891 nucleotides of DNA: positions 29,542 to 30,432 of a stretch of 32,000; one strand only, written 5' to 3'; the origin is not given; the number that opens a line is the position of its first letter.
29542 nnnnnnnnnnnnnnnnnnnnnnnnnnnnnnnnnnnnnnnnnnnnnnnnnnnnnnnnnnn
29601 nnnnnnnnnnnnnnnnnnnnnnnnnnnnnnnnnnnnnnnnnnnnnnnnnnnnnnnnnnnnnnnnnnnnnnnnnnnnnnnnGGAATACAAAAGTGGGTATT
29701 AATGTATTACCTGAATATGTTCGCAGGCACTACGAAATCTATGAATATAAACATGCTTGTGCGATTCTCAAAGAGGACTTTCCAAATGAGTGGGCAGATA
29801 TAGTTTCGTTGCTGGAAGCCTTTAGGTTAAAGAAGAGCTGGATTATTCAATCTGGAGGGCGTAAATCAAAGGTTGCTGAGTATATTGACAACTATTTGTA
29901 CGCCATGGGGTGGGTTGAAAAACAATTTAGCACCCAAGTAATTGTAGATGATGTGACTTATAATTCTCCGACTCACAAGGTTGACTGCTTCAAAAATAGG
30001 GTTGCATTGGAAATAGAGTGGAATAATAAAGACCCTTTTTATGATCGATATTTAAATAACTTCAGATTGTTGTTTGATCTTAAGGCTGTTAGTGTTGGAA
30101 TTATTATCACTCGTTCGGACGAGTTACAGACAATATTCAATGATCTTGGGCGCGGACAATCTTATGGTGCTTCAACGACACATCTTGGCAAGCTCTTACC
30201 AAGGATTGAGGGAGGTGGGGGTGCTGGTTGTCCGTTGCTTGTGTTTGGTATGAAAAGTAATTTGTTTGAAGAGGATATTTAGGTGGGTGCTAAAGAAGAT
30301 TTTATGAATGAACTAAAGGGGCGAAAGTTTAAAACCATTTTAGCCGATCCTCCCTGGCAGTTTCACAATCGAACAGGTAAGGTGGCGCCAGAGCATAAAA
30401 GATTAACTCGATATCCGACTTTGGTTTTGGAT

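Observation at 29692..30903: Restriction-modification cassette inserted exactly between the two halves of a split class II ribonucleotide reductase (nrdJa - R - M - nrdJb)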

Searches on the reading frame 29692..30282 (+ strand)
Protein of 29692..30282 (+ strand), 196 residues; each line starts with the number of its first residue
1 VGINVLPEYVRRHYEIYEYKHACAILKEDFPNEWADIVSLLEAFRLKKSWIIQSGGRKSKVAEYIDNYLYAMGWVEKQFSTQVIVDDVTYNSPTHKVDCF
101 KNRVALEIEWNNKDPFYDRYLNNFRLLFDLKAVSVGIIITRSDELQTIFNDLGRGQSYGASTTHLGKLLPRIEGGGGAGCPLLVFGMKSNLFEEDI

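Call 3: search_protein_families(library=pfam, proteins=[window:29692-30282:+], max_evalue=0.01)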
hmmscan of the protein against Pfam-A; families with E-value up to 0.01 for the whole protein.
window:29692-30282:+ (196 aa): 1 family
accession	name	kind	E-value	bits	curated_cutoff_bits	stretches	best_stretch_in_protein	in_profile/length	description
PF09195.17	Endonuc-BglII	-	9.6e-43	146.2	26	1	21-187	1-162/163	Restriction endonuclease BglII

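Call 4: search_protein_families(library=ncbifam, proteins=[window:29692-30282:+], max_evalue=0.01)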
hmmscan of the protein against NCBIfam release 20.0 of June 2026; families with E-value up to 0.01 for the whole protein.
window:29692-30282:+ (196 aa): 0 families

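Call 16: search_solved_structures(query=window:29692-30282:+, max_evalue=1, show_alignments=2)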
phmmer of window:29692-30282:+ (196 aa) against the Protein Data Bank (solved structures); distinct sequences matched with E-value up to 1: 3.
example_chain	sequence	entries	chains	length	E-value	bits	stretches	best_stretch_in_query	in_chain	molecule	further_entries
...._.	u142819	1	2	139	0.41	13.9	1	6-70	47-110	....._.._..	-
4i6n_A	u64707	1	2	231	0.74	13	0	67-158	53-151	Ubiquitin carboxyl-hydrolase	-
1rif_A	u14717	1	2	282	0.85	12.8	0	57-127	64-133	DNA helicase uvsW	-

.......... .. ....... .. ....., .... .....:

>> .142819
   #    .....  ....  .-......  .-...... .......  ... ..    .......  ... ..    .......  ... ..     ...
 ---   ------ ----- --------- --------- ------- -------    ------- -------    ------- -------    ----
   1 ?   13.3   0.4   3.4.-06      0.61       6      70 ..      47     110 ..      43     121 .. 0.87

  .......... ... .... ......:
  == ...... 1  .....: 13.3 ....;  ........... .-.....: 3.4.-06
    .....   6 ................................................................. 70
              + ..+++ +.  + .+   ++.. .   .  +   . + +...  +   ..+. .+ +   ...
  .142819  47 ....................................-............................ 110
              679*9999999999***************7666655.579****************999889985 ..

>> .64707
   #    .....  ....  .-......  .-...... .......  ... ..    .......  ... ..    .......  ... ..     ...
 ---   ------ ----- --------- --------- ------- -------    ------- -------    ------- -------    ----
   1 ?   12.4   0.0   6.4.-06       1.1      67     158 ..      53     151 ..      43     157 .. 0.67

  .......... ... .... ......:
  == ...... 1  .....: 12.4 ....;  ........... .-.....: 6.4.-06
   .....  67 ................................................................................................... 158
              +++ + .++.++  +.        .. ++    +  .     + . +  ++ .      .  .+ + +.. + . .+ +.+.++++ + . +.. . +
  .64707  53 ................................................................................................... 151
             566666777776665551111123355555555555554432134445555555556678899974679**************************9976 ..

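Call 19: find_homologous_proteins(query=window:29692-30282:+, max_evalue=0.00001)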
Query window:29692-30282:+ (196 aa): 7998 proteins with E <= 0.00001 among 8000 candidates; the best 120 are listed.
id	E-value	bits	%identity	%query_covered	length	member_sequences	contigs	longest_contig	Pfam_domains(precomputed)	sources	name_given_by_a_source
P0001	2.5e-106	372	79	100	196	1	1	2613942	PF09195.18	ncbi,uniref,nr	ncbi:BglII/BstYI family type II restriction endonuclease [Cysteiniphilum sp. QT6929]|uniref:BglII/Bs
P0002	4.4e-100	352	74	99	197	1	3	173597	PF09195.18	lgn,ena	-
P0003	5.9e-100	351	74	100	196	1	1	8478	PF09195.18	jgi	-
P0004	9.0e-99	347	73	99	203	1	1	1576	PF09195.18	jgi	jgi:hypothetical protein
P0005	1.0e-98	347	74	99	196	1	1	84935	PF09195.18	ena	-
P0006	1.3e-98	347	74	99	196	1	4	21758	PF09195.18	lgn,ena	-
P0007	1.4e-98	347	73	100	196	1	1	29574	PF09195.18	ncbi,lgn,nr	ncbi:restriction endonuclease BglII [Candidatus Magnetomorum sp. HK-1]|nr:restriction endonuclease B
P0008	2.1e-98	346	74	99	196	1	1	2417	PF09195.18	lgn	-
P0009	2.3e-98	346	74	99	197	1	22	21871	PF09195.18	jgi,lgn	jgi:hypothetical protein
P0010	4.3e-98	345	74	99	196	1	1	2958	PF09195.18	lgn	-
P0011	5.1e-98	345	74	100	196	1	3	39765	PF09195.18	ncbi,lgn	-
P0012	7.6e-98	344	73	100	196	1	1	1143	PF09195.18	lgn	-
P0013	8.2e-98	344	72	100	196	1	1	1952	PF09195.18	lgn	-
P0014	1.0e-97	344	74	99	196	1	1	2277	PF09195.18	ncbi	-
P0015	1.1e-97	344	74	99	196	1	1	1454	PF09195.18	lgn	-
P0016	1.1e-97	344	73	100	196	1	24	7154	PF09195.18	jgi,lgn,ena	jgi:hypothetical protein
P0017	1.1e-97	344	73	100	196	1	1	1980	PF09195.18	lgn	-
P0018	1.2e-97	344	72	100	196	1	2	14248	PF09195.18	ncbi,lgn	-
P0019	1.2e-97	344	74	99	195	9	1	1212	PF09195.18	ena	-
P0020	1.2e-97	344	73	99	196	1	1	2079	PF09195.18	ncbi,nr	ncbi:MAG: restriction endonuclease [Candidatus Competibacteraceae bacterium]|nr:restriction endonucl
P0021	1.2e-97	344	73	99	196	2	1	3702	PF09195.18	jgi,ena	-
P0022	1.3e-97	344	73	99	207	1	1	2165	PF09195.18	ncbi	-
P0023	1.6e-97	343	72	100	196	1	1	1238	PF09195.18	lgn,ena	-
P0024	1.6e-97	343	72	100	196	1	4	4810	PF09195.18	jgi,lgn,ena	-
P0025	1.6e-97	343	72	99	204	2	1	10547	PF09195.18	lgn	-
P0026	1.9e-97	343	73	100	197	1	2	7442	PF09195.18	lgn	-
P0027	2.0e-97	343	72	100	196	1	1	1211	PF09195.18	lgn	-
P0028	2.0e-97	343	72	100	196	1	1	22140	PF09195.18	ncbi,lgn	-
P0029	2.0e-97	343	73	99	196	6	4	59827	PF09195.18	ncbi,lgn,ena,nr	ncbi:MAG: restriction endonuclease [Candidatus Competibacteraceae bacterium]|nr:restriction endonucl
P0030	2.2e-97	343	74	99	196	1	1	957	PF09195.18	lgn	-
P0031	2.2e-97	343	73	99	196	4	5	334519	PF09195.18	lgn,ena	-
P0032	2.3e-97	343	73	99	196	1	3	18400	PF09195.18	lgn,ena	-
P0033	2.8e-97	343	74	99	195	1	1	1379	PF09195.18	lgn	-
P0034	2.8e-97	343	72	100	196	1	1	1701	PF09195.18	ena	-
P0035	3.0e-97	342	73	99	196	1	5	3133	PF09195.18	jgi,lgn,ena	-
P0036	3.1e-97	342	72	99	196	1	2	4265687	PF09195.18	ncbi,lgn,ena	-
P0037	3.5e-97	342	73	100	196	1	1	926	PF09195.18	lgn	-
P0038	3.8e-97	342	74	99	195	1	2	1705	PF09195.18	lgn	-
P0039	3.9e-97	342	71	100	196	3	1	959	PF09195.18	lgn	-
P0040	3.9e-97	342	71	100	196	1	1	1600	PF09195.18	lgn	-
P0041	3.9e-97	342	71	100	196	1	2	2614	PF09195.18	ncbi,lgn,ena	-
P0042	4.4e-97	342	73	100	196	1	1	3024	PF09195.18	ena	-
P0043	5.0e-97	342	73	99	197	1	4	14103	PF09195.18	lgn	-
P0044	5.0e-97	342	72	100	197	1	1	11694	PF09195.18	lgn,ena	-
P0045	5.1e-97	342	73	99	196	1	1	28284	PF09195.18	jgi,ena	-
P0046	5.4e-97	342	73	99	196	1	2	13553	PF09195.18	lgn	-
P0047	5.5e-97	342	71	100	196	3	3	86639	PF09195.18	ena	-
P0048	5.5e-97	342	71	100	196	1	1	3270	PF09195.18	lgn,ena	-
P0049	5.5e-97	342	72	99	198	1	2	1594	PF09195.18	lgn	-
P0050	6.0e-97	341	72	99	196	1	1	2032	PF09195.18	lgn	-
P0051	6.1e-97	341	72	100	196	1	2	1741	PF09195.18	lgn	-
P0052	6.9e-97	341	72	100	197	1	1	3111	PF09195.18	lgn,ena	-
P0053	7.0e-97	341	73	100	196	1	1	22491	PF09195.18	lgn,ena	-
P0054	7.9e-97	341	72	100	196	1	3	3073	PF09195.18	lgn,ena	-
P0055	8.8e-97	341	73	100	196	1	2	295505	PF09195.18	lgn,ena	-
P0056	1.0e-96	341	71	100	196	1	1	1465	PF09195.18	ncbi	-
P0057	1.1e-96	341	73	99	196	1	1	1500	PF09195.18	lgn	-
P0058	1.2e-96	341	73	100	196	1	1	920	PF09195.18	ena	-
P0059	1.2e-96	340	73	99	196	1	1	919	PF09195.18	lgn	-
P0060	1.2e-96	340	73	100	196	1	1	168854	PF09195.18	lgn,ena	-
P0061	1.2e-96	340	72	99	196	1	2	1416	PF09195.18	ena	-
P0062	1.3e-96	340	72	99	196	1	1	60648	PF09195.18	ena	-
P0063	1.3e-96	340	72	99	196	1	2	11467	PF09195.18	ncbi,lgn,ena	-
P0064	1.3e-96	340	71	99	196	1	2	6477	PF09195.18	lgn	-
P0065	1.4e-96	340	72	99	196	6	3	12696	PF09195.18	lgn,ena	-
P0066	1.4e-96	340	72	99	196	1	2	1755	PF09195.18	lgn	-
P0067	1.4e-96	340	73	99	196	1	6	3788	PF09195.18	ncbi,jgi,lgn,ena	jgi:hypothetical protein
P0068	1.5e-96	340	73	99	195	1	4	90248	PF09195.18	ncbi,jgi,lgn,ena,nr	ncbi:MAG: BglII/BstYI family type II restriction endonuclease [Desulfuromonas thiophila]|jgi:hypothe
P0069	1.5e-96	340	73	99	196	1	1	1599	PF09195.18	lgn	-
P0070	1.5e-96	340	74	99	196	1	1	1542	PF09195.18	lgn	-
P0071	1.5e-96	340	73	99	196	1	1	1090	PF09195.18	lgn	-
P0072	1.6e-96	340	74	99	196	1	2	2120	PF09195.18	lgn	-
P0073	1.6e-96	340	74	99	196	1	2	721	PF09195.18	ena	-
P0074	1.6e-96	340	72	99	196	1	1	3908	PF09195.18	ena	-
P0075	1.8e-96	340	72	99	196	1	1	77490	PF09195.18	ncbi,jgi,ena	-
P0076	1.9e-96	340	72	99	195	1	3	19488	PF09195.18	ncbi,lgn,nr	ncbi:MAG: BglII/BstYI family type II restriction endonuclease [Desulfuromonas thiophila]|nr:BglII/Bs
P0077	2.2e-96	340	73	99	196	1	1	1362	PF09195.18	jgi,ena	-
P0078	2.3e-96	340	72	99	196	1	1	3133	PF09195.18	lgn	-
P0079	2.5e-96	339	73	100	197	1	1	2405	PF09195.18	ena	-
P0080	2.7e-96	339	71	100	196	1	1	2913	PF09195.18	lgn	-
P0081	2.7e-96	339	72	100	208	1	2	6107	PF09195.18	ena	-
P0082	3.1e-96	339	72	100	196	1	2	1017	PF09195.18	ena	-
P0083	3.2e-96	339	72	99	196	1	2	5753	PF09195.18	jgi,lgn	jgi:hypothetical protein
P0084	3.2e-96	339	72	100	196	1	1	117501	PF09195.18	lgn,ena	-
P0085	3.3e-96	339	74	99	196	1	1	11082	PF09195.18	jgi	jgi:hypothetical protein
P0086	3.6e-96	339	72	99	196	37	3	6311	PF09195.18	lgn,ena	-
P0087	3.7e-96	339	72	100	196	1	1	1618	PF09195.18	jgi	jgi:hypothetical protein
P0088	3.8e-96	339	72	99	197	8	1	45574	PF09195.18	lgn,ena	-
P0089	4.1e-96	339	73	99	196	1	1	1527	PF09195.18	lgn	-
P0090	4.1e-96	339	72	99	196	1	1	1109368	PF09195.18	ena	-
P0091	4.2e-96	339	72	100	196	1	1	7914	PF09195.18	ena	-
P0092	4.2e-96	339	73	99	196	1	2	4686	PF09195.18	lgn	-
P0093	4.3e-96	339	73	99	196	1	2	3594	PF09195.18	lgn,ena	-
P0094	4.5e-96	339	72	100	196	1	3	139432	PF09195.18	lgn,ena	-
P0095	4.5e-96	339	72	100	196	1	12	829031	PF09195.18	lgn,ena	-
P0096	4.6e-96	339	73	99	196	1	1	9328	PF09195.18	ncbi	-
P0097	4.8e-96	339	72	100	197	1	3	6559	PF09195.18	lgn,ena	-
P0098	5.0e-96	338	74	98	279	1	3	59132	PF09195.18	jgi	jgi:hypothetical protein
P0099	5.6e-96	338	74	99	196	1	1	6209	PF09195.18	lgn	-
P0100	6.4e-96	338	74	99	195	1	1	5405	PF09195.18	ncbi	-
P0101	6.7e-96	338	73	99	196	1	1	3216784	PF09195.18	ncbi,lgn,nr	ncbi:MAG: restriction endonuclease [Gammaproteobacteria bacterium]|nr:MAG: restriction endonuclease 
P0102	7.3e-96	338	71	99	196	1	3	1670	PF09195.18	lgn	-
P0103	7.7e-96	338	72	99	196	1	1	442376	PF09195.18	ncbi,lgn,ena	-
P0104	8.2e-96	338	71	100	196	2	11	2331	PF09195.18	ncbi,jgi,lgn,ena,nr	ncbi:MAG: hypothetical protein KAU60_13390 [Desulfobacterales bacterium]|jgi:hypothetical protein|nr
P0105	8.2e-96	338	73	99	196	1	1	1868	PF09195.18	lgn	-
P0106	9.2e-96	338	71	100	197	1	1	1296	PF09195.18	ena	-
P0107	9.3e-96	338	74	99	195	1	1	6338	PF09195.18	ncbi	-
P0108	9.4e-96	338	72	100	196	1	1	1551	PF09195.18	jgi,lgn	-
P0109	9.4e-96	338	72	99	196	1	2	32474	PF09195.18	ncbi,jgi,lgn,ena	-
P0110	9.5e-96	338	71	99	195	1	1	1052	PF09195.18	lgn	-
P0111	9.9e-96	338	71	100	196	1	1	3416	PF09195.18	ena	-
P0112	1.0e-95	337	73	99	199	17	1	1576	PF09195.18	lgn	-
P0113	1.0e-95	337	71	100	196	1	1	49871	PF09195.18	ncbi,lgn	-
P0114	1.0e-95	337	70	99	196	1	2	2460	PF09195.18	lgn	-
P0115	1.0e-95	337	72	100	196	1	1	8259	PF09195.18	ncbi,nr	ncbi:MAG: BglII/BstYI family type II restriction endonuclease [Thermodesulfobacteriota bacterium]|nr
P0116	1.1e-95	337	73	99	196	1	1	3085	PF09195.18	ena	-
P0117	1.1e-95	337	72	99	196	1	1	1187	PF09195.18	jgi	jgi:hypothetical protein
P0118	1.1e-95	337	72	99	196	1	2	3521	PF09195.18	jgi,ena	-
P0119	1.1e-95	337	74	99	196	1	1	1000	PF09195.18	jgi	-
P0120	1.2e-95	337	71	100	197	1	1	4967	PF09195.18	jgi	jgi:hypothetical protein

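Call 20: find_encoding_contigs(protein=P0001, flank=6000, max_places=3)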
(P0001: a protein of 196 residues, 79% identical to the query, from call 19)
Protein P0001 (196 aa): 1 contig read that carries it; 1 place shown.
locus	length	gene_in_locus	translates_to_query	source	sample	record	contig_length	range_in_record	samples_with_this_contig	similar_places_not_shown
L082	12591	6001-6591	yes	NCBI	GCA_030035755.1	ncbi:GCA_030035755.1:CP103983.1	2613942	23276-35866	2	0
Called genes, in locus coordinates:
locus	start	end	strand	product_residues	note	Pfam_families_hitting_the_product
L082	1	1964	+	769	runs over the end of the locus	-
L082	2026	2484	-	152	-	PF02556:SecB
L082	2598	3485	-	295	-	PF01513:NAD_kinase, PF20143:NAD_kinase_C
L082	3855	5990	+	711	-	PF00317:Ribonuc_red_lgN (weak), PF02867:Ribonuc_red_lgC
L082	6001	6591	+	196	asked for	PF09195:Endonuc-BglII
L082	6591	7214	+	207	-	PF05063:MT-A70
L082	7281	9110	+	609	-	PF01048:PNP_UDP_1, PF00135:COesterase (weak), PF07859:Abhydrolase_3, PF20434:BD-FAE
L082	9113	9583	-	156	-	PF07879:PHB_acc_N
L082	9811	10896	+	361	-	PF00091:Tubulin, PF12327:FtsZ_C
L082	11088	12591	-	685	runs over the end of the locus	PF27750:SAM_AAE17_18 (faint), PF16177:ACAS_N (weak), PF00501:AMP-binding, PF13193:AMP-binding_C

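Call 21: find_encoding_contigs(protein=P0002, flank=6000, max_places=3)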
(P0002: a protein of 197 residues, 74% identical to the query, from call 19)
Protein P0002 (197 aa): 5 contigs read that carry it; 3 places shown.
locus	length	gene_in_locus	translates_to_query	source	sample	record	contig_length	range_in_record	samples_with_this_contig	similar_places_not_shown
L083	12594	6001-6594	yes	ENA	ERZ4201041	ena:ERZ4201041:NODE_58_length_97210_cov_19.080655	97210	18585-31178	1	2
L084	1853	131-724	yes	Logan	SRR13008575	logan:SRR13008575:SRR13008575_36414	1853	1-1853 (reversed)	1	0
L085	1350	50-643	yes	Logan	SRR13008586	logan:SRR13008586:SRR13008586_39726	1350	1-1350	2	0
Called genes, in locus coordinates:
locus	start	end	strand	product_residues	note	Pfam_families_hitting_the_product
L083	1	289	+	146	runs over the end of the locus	PF01967:MoaC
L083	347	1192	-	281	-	PF01145:Band_7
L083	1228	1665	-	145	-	PF01957:NfeD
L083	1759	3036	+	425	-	PF03441:FAD_binding_7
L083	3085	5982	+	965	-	PF00133:tRNA-synt_1, PF13603:tRNA-synt_1_2 (weak), PF09334:tRNA-synt_1g (weak), PF08264:Anticodon_1, PF10458:Val_tRNA-synt_C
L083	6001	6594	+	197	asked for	PF09195:Endonuc-BglII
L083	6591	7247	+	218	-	PF05063:MT-A70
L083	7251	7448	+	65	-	PF04324:Fer2_BFD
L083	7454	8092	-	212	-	PF13532:2OG-FeII_Oxy_2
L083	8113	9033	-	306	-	-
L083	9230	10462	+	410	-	PF05977:MFS_3, PF07690:MFS_1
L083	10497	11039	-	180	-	PF28130:DUF8371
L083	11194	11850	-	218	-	PF13173:AAA_14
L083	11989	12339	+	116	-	PF13811:DUF4186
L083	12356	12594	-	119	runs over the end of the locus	PF25212:HVO_A0114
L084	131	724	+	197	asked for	PF09195:Endonuc-BglII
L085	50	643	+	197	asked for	PF09195:Endonuc-BglII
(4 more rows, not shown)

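Call 22: find_encoding_contigs(protein=P0036, flank=6000, max_places=3)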
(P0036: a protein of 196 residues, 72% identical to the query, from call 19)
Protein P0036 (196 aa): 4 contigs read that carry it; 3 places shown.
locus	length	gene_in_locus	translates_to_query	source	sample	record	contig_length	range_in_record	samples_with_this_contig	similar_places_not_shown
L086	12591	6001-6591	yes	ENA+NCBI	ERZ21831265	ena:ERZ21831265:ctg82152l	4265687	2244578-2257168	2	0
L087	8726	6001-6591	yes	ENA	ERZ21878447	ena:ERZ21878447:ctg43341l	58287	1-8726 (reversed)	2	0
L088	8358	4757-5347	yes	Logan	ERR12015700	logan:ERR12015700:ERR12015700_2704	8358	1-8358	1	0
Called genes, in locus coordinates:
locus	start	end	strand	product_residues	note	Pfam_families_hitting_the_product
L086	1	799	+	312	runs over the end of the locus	PF06719:AraC_N, PF00165:HTH_AraC (faint), PF12833:HTH_18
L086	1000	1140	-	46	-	-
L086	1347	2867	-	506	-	PF02661:Fic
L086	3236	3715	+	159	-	-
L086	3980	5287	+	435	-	PF25302:NADase_transloc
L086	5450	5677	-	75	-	-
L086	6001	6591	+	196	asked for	PF09195:Endonuc-BglII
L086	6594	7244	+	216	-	PF05063:MT-A70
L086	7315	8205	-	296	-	PF00072:Response_reg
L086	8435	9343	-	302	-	PF23023:Anti-Pycsar_Apyc1, PF00753:Lactamase_B, PF12706:Lactamase_B_2 (weak)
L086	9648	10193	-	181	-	-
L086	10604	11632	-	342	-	PF03781:FGE-sulfatase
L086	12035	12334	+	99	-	-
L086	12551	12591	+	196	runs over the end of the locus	PF13505:OMP_b-brl (weak)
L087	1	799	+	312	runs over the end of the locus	PF06719:AraC_N, PF00165:HTH_AraC (faint), PF12833:HTH_18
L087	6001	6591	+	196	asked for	PF09195:Endonuc-BglII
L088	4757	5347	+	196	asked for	PF09195:Endonuc-BglII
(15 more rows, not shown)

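Call 43: search_protein_families(library=padloc, proteins=[window:29692-30282:+], max_evalue=0.001)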
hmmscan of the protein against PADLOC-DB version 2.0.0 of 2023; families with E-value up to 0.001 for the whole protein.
window:29692-30282:+ (196 aa): 0 families

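Call 53: find_related_loci(query=window:29692-30282:+, collection=metagenome_contigs, flank=4000)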
Query window:29692-30282:+ (196 aa) in metagenome_contigs; peptide patterns used: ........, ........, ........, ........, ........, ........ (x = any residue, [..] = any of these).
600 stretches matched a pattern (row limit reached: there are more); 554 encode a relative of the query (tblastn E <= 1e-3); the best 80 are kept; 80 distinct loci.
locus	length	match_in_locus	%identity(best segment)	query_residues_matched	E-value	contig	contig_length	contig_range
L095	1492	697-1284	72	1-196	1e-109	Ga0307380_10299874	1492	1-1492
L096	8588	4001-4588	72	1-196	3e-101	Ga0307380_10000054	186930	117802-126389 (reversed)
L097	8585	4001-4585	73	1-195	4e-101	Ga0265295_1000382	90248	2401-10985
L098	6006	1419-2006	73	1-196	3e-101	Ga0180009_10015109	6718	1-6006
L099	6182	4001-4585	72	1-195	2e-100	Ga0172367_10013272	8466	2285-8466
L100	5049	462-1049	71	1-196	7e-100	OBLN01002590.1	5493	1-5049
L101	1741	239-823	69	1-195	1e-104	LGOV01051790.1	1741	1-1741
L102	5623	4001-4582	70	1-194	9e-99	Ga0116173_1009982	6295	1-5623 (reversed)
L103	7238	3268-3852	72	1-195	1e-98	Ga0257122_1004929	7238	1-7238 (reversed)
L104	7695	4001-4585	70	1-195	1e-98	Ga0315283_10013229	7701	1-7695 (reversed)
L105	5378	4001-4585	71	1-195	2e-97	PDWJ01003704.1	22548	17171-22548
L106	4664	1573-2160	68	1-196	4e-97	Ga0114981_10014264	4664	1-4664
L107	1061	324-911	70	1-196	3e-105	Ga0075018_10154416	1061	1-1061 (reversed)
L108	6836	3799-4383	69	1-195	2e-96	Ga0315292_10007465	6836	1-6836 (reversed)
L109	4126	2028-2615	68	1-196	7e-97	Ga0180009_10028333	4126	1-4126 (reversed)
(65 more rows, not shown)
